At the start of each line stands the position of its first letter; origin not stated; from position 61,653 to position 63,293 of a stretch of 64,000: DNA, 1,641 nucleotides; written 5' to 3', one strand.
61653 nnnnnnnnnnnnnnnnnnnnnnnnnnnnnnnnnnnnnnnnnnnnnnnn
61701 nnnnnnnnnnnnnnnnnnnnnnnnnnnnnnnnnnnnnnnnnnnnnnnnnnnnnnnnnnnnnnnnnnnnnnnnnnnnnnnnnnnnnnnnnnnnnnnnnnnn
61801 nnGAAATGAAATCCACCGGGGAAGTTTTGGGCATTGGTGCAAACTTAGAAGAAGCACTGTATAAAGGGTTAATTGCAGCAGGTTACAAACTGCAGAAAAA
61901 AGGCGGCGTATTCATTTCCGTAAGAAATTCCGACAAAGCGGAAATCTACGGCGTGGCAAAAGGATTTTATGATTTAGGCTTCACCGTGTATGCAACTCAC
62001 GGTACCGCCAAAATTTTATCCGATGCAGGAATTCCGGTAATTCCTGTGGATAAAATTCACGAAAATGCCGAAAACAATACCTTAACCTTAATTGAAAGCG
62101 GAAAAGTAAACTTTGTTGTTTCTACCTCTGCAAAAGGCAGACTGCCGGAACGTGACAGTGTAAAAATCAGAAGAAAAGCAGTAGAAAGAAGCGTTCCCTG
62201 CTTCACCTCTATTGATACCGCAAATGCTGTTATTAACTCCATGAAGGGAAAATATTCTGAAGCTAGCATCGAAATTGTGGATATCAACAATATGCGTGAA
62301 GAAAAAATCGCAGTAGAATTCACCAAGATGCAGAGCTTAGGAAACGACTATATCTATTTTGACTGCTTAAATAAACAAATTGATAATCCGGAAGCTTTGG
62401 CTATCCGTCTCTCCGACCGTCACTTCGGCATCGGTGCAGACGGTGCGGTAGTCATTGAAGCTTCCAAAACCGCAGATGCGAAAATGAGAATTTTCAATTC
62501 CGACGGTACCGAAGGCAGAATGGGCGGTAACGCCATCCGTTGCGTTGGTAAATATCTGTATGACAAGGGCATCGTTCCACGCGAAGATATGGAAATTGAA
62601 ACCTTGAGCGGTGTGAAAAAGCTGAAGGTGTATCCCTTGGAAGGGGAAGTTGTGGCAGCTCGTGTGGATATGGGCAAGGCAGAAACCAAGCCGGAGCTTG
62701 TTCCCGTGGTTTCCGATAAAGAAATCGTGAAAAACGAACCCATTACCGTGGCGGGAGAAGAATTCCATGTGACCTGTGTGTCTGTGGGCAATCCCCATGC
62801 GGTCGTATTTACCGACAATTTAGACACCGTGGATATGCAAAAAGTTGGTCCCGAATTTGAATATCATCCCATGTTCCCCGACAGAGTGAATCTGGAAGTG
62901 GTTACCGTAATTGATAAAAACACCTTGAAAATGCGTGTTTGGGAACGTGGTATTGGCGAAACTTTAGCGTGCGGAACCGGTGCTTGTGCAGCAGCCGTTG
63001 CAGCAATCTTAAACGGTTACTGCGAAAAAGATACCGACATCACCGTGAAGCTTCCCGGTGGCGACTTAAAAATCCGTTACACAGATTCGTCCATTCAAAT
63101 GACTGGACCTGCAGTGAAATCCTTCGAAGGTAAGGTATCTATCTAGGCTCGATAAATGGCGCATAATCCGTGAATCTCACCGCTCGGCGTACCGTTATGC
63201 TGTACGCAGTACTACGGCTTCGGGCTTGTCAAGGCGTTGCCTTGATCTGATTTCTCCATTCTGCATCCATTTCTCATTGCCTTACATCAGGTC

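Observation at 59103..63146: In-frame fusion of a complete CarB to a DapF-like domain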

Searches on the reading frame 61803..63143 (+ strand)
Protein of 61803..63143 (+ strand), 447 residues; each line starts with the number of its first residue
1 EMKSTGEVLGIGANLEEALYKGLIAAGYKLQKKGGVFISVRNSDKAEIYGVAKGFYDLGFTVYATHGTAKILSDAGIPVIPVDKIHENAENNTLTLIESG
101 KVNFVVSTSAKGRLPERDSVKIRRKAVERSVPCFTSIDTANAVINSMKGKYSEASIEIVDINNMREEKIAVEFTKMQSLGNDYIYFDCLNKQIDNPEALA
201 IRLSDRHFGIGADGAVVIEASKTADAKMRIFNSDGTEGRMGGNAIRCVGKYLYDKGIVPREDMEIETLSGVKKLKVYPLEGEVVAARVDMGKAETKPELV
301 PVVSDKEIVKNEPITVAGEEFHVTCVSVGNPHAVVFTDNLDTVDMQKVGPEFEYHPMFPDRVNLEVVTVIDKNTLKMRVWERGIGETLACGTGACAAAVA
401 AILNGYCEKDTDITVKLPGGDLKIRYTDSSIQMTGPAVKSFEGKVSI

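Call 5: find_homologous_proteins(query=window:61803-63143:+, max_evalue=1e-10)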
Query window:61803-63143:+ (447 aa): 7999 proteins with E <= 1e-10 among 8000 candidates; the best 120 are listed.
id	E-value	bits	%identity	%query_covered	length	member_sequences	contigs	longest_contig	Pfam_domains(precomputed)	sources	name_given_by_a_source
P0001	6.1e-188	643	63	100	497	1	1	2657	PF02142.28,PF01678.25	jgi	jgi:carbamoyl-phosphate synthase large subunit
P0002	2.1e-186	638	62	100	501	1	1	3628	PF02142.28,PF01678.25,PF05544.17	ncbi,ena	-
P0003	8.3e-186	636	64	100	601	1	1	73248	PF02142.28,PF15632.12,PF02786.23,PF01678.25,PF02655.20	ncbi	-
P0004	2.6e-185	635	61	100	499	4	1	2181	PF02142.28,PF01678.25,PF05544.17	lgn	-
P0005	2.7e-185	635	62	100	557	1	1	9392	PF02142.28,PF15632.12,PF02786.23,PF01678.25,PF05544.17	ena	-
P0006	3.4e-185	634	64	100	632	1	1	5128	PF02142.28,PF15632.12,PF02786.23,PF01678.25,PF02655.20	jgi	jgi:carbamoyl-phosphate synthase large subunit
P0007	2.8e-184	631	61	100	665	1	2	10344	PF02142.28,PF15632.12,PF02786.23,PF01678.25,PF02655.20,PF05544.17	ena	-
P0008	4.0e-184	631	63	100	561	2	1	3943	PF02142.28,PF15632.12,PF02786.23,PF01678.25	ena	-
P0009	4.1e-184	631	62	100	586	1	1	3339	PF02142.28,PF15632.12,PF02786.23,PF01678.25,PF05544.17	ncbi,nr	ncbi:MAG: diaminopimelate epimerase, partial [Ruminococcus sp.]|nr:diaminopimelate epimerase [Rumino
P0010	6.8e-184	630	63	100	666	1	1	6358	PF02142.28,PF15632.12,PF02786.23,PF01678.25,PF02655.20,PF05544.17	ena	-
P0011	7.6e-184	630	62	100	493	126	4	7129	PF02142.28,PF01678.25,PF05544.17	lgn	-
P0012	2.6e-183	628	61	100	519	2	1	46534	PF02142.28,PF01678.25,PF05544.17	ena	-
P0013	5.6e-183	627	61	100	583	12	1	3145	PF02142.28,PF15632.12,PF02786.23,PF01678.25,PF05544.17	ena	-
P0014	7.3e-183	627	62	100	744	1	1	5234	PF25596.2,PF02142.28,PF15632.12,PF02786.23,PF01678.25,PF02655.20,PF01071.25,PF05544.17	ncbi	ncbi:MAG: diaminopimelate epimerase, partial [Acutalibacteraceae bacterium]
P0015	1.0e-182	626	63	100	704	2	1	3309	PF02142.28,PF15632.12,PF02786.23,PF01678.25,PF02655.20,PF01071.25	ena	-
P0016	1.5e-182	626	63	100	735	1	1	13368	PF25596.2,PF02142.28,PF15632.12,PF02786.23,PF01678.25,PF02655.20,PF01071.25,PF05544.17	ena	-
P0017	1.6e-182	625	63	100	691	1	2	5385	PF02142.28,PF15632.12,PF02786.23,PF01678.25,PF02655.20,PF01071.25,PF05544.17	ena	-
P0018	1.8e-182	625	63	100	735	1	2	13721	PF25596.2,PF02142.28,PF15632.12,PF02786.23,PF01678.25,PF02655.20,PF01071.25,PF05544.17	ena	-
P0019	2.0e-182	625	63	100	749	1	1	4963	PF02142.28,PF15632.12,PF02786.23,PF01678.25,PF05544.17,PF18143.7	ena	-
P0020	2.1e-182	625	63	100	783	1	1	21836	PF25596.2,PF02142.28,PF15632.12,PF02786.23,PF01678.25,PF02655.20,PF01071.25,PF05544.17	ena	-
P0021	2.9e-182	625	62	100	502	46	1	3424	PF02142.28,PF01678.25,PF05544.17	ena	-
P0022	5.4e-182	624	62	100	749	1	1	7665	PF25596.2,PF02142.28,PF15632.12,PF02786.23,PF01678.25,PF02655.20,PF01071.25,PF05544.17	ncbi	ncbi:MAG: diaminopimelate epimerase, partial [Ruminococcus sp.]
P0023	5.8e-182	624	63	100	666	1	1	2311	PF02142.28,PF15632.12,PF02786.23,PF01678.25,PF02655.20,PF05544.17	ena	-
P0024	7.4e-182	623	63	100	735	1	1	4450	PF25596.2,PF02142.28,PF15632.12,PF02786.23,PF01678.25,PF02655.20,PF01071.25,PF05544.17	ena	-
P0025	7.5e-182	623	63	100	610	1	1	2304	PF02142.28,PF15632.12,PF02786.23,PF01678.25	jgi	-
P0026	9.3e-182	623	63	100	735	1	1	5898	PF25596.2,PF02142.28,PF15632.12,PF02786.23,PF01678.25,PF02655.20,PF01071.25,PF05544.17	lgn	-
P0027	9.5e-182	623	62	100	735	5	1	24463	PF25596.2,PF02142.28,PF15632.12,PF02786.23,PF01678.25,PF02655.20,PF01071.25,PF05544.17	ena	-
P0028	9.9e-182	623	63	100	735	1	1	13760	PF25596.2,PF02142.28,PF15632.12,PF02786.23,PF01678.25,PF02655.20,PF01071.25,PF05544.17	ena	-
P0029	1.0e-181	623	63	100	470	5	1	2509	PF02142.28,PF01678.25,PF05544.17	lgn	-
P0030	1.6e-181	622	63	100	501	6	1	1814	PF02142.28,PF02567.22,PF01678.25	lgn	-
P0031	1.9e-181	622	62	100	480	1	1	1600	PF02142.28,PF01678.25,PF05544.17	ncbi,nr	ncbi:MAG: diaminopimelate epimerase, partial [Oscillospiraceae bacterium]|nr:diaminopimelate epimera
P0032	2.0e-181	622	61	100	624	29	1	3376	PF02142.28,PF15632.12,PF02786.23,PF01678.25,PF02655.20,PF05544.17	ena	-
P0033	2.5e-181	622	61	100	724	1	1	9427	PF02142.28,PF15632.12,PF02786.23,PF01678.25,PF02655.20,PF01071.25,PF05544.17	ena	-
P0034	4.0e-181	621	62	100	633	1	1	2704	PF02142.28,PF15632.12,PF02786.23,PF01678.25,PF02655.20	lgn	-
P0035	1.2e-180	619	62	100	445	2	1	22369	PF02142.28,PF01678.25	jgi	-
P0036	3.6e-180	618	63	100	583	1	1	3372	PF02142.28,PF15632.12,PF02786.23,PF02567.22,PF01678.25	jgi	jgi:diaminopimelate epimerase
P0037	5.1e-180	617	62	100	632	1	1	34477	PF02142.28,PF15632.12,PF02786.23,PF01678.25,PF02655.20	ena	-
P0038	6.0e-180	617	61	100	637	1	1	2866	PF02142.28,PF15632.12,PF02786.23,PF01678.25,PF02655.20,PF05544.17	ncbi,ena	-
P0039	6.6e-180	617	61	100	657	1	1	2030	PF02142.28,PF15632.12,PF02786.23,PF01678.25,PF02655.20,PF05544.17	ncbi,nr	ncbi:MAG: diaminopimelate epimerase, partial [Ruminococcus sp.]|nr:diaminopimelate epimerase [Rumino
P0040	7.8e-180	617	61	100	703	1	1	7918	PF02142.28,PF15632.12,PF02786.23,PF01678.25,PF02655.20,PF01071.25,PF05544.17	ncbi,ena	-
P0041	8.1e-180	617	61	100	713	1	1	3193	PF02142.28,PF15632.12,PF02786.23,PF01678.25,PF02655.20,PF01071.25,PF05544.17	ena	-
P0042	8.7e-180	616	61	100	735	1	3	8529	PF25596.2,PF02142.28,PF15632.12,PF02786.23,PF01678.25,PF02655.20,PF01071.25,PF05544.17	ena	-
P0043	8.7e-180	616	61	100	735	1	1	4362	PF25596.2,PF02142.28,PF15632.12,PF02786.23,PF01678.25,PF02655.20,PF01071.25,PF05544.17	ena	-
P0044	9.7e-180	616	61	100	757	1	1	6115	PF25596.2,PF02142.28,PF15632.12,PF02786.23,PF01678.25,PF02655.20,PF01071.25,PF05544.17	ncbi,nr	ncbi:MAG: diaminopimelate epimerase, partial [Ruminococcus sp.]|nr:diaminopimelate epimerase [Rumino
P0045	1.0e-179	616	62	99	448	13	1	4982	PF02142.28,PF01678.25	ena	-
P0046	1.5e-179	616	62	100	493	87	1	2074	PF02142.28,PF01678.25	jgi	jgi:diaminopimelate epimerase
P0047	1.5e-179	616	62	100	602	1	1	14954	PF02142.28,PF15632.12,PF02786.23,PF01678.25,PF05544.17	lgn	-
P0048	1.5e-179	616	62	100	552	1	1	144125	PF02142.28,PF15632.12,PF02786.23,PF02567.22,PF01678.25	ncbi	ncbi:diaminopimelate epimerase, partial [Ruminococcus bicirculans (ex Wegman et al. 2014)]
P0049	1.5e-179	616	62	100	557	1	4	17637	PF02142.28,PF15632.12,PF02786.23,PF02567.22,PF01678.25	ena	-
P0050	1.7e-179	616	62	100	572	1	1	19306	PF02142.28,PF15632.12,PF02786.23,PF02567.22,PF01678.25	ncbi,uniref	ncbi:diaminopimelate epimerase, partial [Ruminococcus bicirculans (ex Wegman et al. 2014)]|uniref:di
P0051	1.8e-179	615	62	100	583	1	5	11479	PF02142.28,PF15632.12,PF02786.23,PF02567.22,PF01678.25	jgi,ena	jgi:diaminopimelate epimerase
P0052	1.9e-179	615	62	100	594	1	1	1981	PF02142.28,PF15632.12,PF02786.23,PF01678.25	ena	-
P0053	2.0e-179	615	62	100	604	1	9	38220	PF02142.28,PF15632.12,PF02786.23,PF01678.25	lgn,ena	-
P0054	2.0e-179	615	62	100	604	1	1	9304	PF02142.28,PF15632.12,PF02786.23,PF01678.25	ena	-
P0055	2.1e-179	615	62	100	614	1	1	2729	PF02142.28,PF15632.12,PF02786.23,PF01678.25,PF02655.20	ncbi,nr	ncbi:MAG TPA: diaminopimelate epimerase, partial [Ruminococcus bicirculans (ex Wegman et al. 2014)]|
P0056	2.1e-179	615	62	100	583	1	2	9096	PF02142.28,PF15632.12,PF02786.23,PF01678.25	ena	-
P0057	2.2e-179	615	62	100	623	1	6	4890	PF02142.28,PF15632.12,PF02786.23,PF01678.25,PF02655.20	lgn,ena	-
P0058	2.3e-179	615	62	100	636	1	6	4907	PF02142.28,PF15632.12,PF02786.23,PF01678.25,PF02655.20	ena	-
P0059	2.4e-179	615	63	100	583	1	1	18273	PF02142.28,PF15632.12,PF02786.23,PF02567.22,PF01678.25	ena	-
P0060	2.4e-179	615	62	100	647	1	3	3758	PF02142.28,PF15632.12,PF02786.23,PF01678.25,PF02655.20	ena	-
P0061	2.4e-179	615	62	100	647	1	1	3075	PF02142.28,PF15632.12,PF02786.23,PF01678.25,PF02655.20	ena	-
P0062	2.5e-179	615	62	100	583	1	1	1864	PF02142.28,PF15632.12,PF02786.23,PF01678.25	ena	-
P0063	2.6e-179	615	62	100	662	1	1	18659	PF02142.28,PF15632.12,PF02786.23,PF01678.25,PF02655.20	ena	-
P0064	2.6e-179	615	62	100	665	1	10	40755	PF02142.28,PF15632.12,PF02786.23,PF01678.25,PF02655.20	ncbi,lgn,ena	-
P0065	2.8e-179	615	62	100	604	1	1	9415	PF02142.28,PF15632.12,PF02786.23,PF01678.25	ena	-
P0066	2.8e-179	615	62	100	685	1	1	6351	PF02142.28,PF15632.12,PF02786.23,PF01678.25,PF02655.20,PF01071.25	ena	-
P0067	2.9e-179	615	62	100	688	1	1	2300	PF02142.28,PF15632.12,PF02786.23,PF01678.25,PF02655.20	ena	-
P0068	3.0e-179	615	62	100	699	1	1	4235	PF02142.28,PF15632.12,PF02786.23,PF01678.25,PF02655.20,PF01071.25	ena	-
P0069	3.1e-179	615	62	100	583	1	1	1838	PF02142.28,PF15632.12,PF02786.23,PF01678.25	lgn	-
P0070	3.1e-179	615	62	100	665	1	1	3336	PF02142.28,PF15632.12,PF02786.23,PF01678.25,PF02655.20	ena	-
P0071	3.2e-179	615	62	100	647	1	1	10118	PF02142.28,PF15632.12,PF02786.23,PF01678.25,PF02655.20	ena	-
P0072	3.3e-179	615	62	100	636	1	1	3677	PF02142.28,PF15632.12,PF02786.23,PF01678.25,PF02655.20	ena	-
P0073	3.3e-179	615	62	100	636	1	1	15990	PF02142.28,PF15632.12,PF02786.23,PF01678.25,PF02655.20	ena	-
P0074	3.6e-179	614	63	100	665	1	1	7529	PF02142.28,PF15632.12,PF02786.23,PF02567.22,PF01678.25,PF02655.20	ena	-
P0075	3.6e-179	614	62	100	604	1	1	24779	PF02142.28,PF15632.12,PF02786.23,PF01678.25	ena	-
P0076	3.7e-179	614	62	100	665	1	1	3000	PF02142.28,PF15632.12,PF02786.23,PF01678.25,PF02655.20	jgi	-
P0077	3.8e-179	614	62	100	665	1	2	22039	PF02142.28,PF15632.12,PF02786.23,PF01678.25,PF02655.20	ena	-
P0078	3.8e-179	614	62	100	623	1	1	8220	PF02142.28,PF15632.12,PF02786.23,PF01678.25,PF02655.20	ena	-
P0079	4.1e-179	614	62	100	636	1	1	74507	PF02142.28,PF15632.12,PF02786.23,PF01678.25,PF02655.20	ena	-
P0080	5.3e-179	614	62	100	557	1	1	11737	PF02142.28,PF15632.12,PF02786.23,PF02567.22,PF01678.25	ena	-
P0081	7.8e-179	613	62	100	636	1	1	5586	PF02142.28,PF15632.12,PF02786.23,PF01678.25,PF02655.20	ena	-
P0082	8.1e-179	613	62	100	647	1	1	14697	PF02142.28,PF15632.12,PF02786.23,PF01678.25,PF02655.20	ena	-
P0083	8.5e-179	613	62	100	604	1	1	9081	PF02142.28,PF15632.12,PF02786.23,PF01678.25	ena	-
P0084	1.2e-178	613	62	100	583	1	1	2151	PF02142.28,PF15632.12,PF02786.23,PF02567.22,PF01678.25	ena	-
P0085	1.2e-178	613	61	100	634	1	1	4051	PF02142.28,PF15632.12,PF02786.23,PF01678.25,PF02655.20,PF05544.17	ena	-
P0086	1.5e-178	612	60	100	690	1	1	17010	PF02142.28,PF13535.12,PF15632.12,PF02786.23,PF01678.25,PF02655.20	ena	-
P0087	1.6e-178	612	61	100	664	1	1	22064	PF02142.28,PF15632.12,PF02786.23,PF02567.22,PF01678.25,PF02655.20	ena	-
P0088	1.6e-178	612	62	100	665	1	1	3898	PF02142.28,PF15632.12,PF02786.23,PF01678.25,PF02655.20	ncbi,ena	-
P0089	2.6e-178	612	59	100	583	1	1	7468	PF02142.28,PF15632.12,PF02786.23,PF01678.25,PF05544.17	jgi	jgi:carbamoyl-phosphate synthase large subunit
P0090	3.5e-178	611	61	100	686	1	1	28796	PF02142.28,PF15632.12,PF02786.23,PF01678.25,PF02655.20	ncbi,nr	ncbi:MAG: diaminopimelate epimerase, partial [Clostridia bacterium]|nr:diaminopimelate epimerase [Cl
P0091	4.2e-178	611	59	100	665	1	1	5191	PF02142.28,PF15632.12,PF02786.23,PF01678.25,PF02655.20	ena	-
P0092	1.6e-177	609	61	100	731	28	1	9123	PF25596.2,PF02142.28,PF15632.12,PF02786.23,PF01678.25,PF02655.20,PF01071.25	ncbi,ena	-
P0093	1.7e-177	609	61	100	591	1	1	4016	PF02142.28,PF15632.12,PF02786.23,PF01678.25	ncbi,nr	ncbi:MAG: diaminopimelate epimerase, partial [Clostridia bacterium]|nr:diaminopimelate epimerase [Cl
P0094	3.0e-177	608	61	100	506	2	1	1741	PF02142.28,PF01678.25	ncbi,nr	ncbi:MAG: diaminopimelate epimerase, partial [Clostridiales bacterium]|nr:diaminopimelate epimerase 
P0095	3.1e-176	605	60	100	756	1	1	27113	PF25596.2,PF02142.28,PF15632.12,PF02786.23,PF01678.25,PF02655.20,PF01071.25,PF07478.19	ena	-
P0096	3.3e-176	605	60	100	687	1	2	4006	PF02142.28,PF15632.12,PF02786.23,PF02222.28,PF01678.25,PF02655.20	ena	-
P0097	3.3e-176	605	61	100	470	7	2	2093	PF02142.28,PF02567.22,PF01678.25,PF05544.17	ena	-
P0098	4.4e-176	604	58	100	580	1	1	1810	PF02142.28,PF15632.12,PF02786.23,PF01678.25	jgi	jgi:carbamoyl-phosphate synthase large subunit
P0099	5.4e-176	604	60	100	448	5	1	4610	PF02142.28,PF02567.22,PF01678.25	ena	-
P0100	5.5e-176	604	60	100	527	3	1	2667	PF02142.28,PF02786.23,PF01678.25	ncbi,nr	ncbi:MAG: diaminopimelate epimerase, partial [Clostridia bacterium]|nr:diaminopimelate epimerase [Cl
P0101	5.7e-176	604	58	100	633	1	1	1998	PF02142.28,PF15632.12,PF02786.23,PF01678.25,PF02655.20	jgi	jgi:carbamoyl-phosphate synthase large subunit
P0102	7.0e-176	604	59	100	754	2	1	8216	PF25596.2,PF02142.28,PF15632.12,PF02786.23,PF01678.25,PF02655.20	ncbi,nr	ncbi:MAG TPA: diaminopimelate epimerase, partial [Syntrophomonadaceae bacterium]|nr:diaminopimelate 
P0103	8.0e-176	603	61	100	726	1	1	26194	PF25596.2,PF02142.28,PF15632.12,PF02786.23,PF01678.25,PF02655.20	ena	-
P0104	8.3e-176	603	60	100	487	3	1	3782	PF02142.28,PF01678.25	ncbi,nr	ncbi:MAG: diaminopimelate epimerase, partial [Oscillospiraceae bacterium]|nr:diaminopimelate epimera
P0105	2.0e-175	602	60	100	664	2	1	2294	PF02142.28,PF15632.12,PF02786.23,PF01678.25,PF02655.20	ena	-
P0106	2.6e-175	602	60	100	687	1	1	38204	PF02142.28,PF15632.12,PF02786.23,PF02222.28,PF01678.25,PF02655.20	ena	-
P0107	3.0e-175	601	61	100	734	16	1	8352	PF25596.2,PF02142.28,PF15632.12,PF02786.23,PF01678.25,PF02655.20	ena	-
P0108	3.1e-175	601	59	100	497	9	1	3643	PF02142.28,PF01678.25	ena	-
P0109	3.6e-175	601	60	100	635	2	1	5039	PF02142.28,PF15632.12,PF02786.23,PF01678.25,PF02655.20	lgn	-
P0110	5.3e-175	601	59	100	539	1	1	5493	PF02142.28,PF02786.23,PF01678.25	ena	-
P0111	7.3e-175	600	59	100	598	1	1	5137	PF02142.28,PF15632.12,PF02786.23,PF01678.25,PF02655.20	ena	-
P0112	1.0e-174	600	60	100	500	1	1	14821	PF02142.28,PF02567.22,PF01678.25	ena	-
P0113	3.7e-174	598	59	100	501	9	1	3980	PF02142.28,PF01678.25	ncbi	-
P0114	5.8e-174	597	61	100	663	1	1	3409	PF02142.28,PF15632.12,PF02786.23,PF01678.25,PF02655.20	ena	-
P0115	7.0e-174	597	59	100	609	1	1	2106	PF02142.28,PF15632.12,PF02786.23,PF01678.25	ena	-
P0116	7.2e-174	597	60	100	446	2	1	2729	PF02142.28,PF01678.25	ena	-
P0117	8.9e-174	597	60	100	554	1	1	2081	PF02142.28,PF15632.12,PF02786.23,PF01678.25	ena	-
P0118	9.1e-174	597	59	100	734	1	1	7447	PF25596.2,PF02142.28,PF15632.12,PF02786.23,PF01678.25,PF02655.20,PF07478.19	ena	-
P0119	1.2e-173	596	59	100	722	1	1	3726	PF02142.28,PF15632.12,PF02786.23,PF01678.25,PF02655.20,PF07478.19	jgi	-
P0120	1.6e-173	596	60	100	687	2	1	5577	PF02142.28,PF15632.12,PF02786.23,PF02222.28,PF01678.25,PF02655.20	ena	-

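Call 12: find_related_loci(query=window:61803-63143:+, collection=genome_contigs, flank=6000)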
Query window:61803-63143:+ (447 aa) in genome_contigs; peptide patterns used: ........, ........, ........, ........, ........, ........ (x = any residue, [..] = any of these).
600 stretches matched a pattern (row limit reached: there are more); 565 encode a relative of the query (tblastn E <= 1e-3); the best 80 are kept; 80 distinct loci.
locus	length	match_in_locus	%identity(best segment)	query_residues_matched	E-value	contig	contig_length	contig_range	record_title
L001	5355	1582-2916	98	1-445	0e+0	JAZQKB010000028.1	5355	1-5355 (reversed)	MAG: Clostridia bacterium isolate T1900044616_TS20190082.MAGScoT_cleanbin_000006 SGB_850_k141_1806089, whole genome shot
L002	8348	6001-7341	96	1-447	0e+0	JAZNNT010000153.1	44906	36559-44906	MAG: Clostridia bacterium isolate T1900044654_TS20190120.MAGScoT_cleanbin_000006 SGB_1463_k141_881110, whole genome shot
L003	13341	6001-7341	93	1-447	0e+0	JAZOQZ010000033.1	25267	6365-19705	MAG: Clostridia bacterium isolate T1900045564_YK20190258.MAGScoT_cleanbin_000004 SGB_7926_k141_3160910, whole genome sho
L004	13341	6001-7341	94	1-447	0e+0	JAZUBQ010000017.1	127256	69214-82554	MAG: Clostridia bacterium isolate T1900045317_YK20190006.MAGScoT_cleanbin_000007 SGB_6310_k141_1696415, whole genome sho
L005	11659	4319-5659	92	1-447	0e+0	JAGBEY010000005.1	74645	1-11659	MAG: Clostridia bacterium isolate RGIG9057 Water_deer_Rectum-4__c63400, whole genome shotgun sequence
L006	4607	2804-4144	91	1-447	0e+0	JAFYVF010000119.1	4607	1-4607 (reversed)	MAG: Clostridia bacterium isolate RGIG7452 Water_buffalos_Colon-1__c755701, whole genome shotgun sequence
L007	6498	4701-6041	89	1-447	0e+0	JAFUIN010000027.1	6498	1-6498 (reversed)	MAG: Clostridia bacterium isolate RGIG4526 Roe_deer_Rectum-1__c751539, whole genome shotgun sequence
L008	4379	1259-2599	67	1-447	0e+0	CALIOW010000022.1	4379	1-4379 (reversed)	MAG TPA_asm: uncultured Clostridia bacterium isolate ERR321489_bin.31_CONCOCT_v1.1_MAG genome assembly, contig: ERZ77972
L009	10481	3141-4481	58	1-447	0e+0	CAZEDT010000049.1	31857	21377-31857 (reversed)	MAG TPA_asm: uncultured Syntrophomonas sp. isolate SRP302447_co4_168 genome assembly, contig: NODE_3770_length_31857_cov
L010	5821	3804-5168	64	1-447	0e+0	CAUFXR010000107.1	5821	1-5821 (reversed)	MAG TPA_asm: uncultured Oscillospiraceae bacterium isolate SRR16280095_bin.2_MetaWRAP_v1.3_MAG genome assembly, contig:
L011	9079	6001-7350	60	1-447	0e+0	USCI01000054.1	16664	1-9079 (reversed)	uncultured Ruminococcaceae bacterium isolate UMGS1591 genome assembly, contig: NODE_2082_length_16664_cov_7.051358, whol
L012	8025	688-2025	64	1-447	0e+0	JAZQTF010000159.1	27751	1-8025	MAG: Acutalibacteraceae bacterium isolate T1900045192_TC20190188.MAGScoT_cleanbin_000008 SGB_5295_k141_2061355, whole ge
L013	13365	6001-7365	63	1-447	0e+0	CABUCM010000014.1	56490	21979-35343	MAG TPA_asm: uncultured Ruminiclostridium sp. isolate MGYG-HGUT-03872 genome assembly, contig: GUT_GENOME246551_14, whol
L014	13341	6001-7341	61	1-447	0e+0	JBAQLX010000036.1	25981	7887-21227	MAG: Desulfosporosinus sp. isolate MFD12106_ilm_asm_bin6 k127_3933, whole genome shotgun sequence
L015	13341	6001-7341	58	1-447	6e-180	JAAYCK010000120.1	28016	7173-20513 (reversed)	MAG: Syntrophomonadaceae bacterium isolate AS06rmzACSIP_426 577746_AS06, whole genome shotgun sequence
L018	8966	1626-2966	59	1-447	6e-179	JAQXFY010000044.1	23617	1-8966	MAG: bacterium isolate SUG1161 k141_5068799, whole genome shotgun sequence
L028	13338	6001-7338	58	1-447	3e-175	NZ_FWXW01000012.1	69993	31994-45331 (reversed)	Papillibacter cinnamivorans DSM 12816, whole genome shotgun sequence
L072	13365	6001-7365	55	1-447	1e-160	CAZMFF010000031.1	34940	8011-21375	MAG TPA_asm: uncultured Acutalibacter sp. isolate SRP287540_co2_310 genome assembly, contig: NODE_1164_length_34940_cov_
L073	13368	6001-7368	55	1-447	8e-161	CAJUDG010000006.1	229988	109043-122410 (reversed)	MAG TPA_asm: uncultured Eubacteriales bacterium isolate MGBC129708 genome assembly, contig: MGBC129708.6, whole genome s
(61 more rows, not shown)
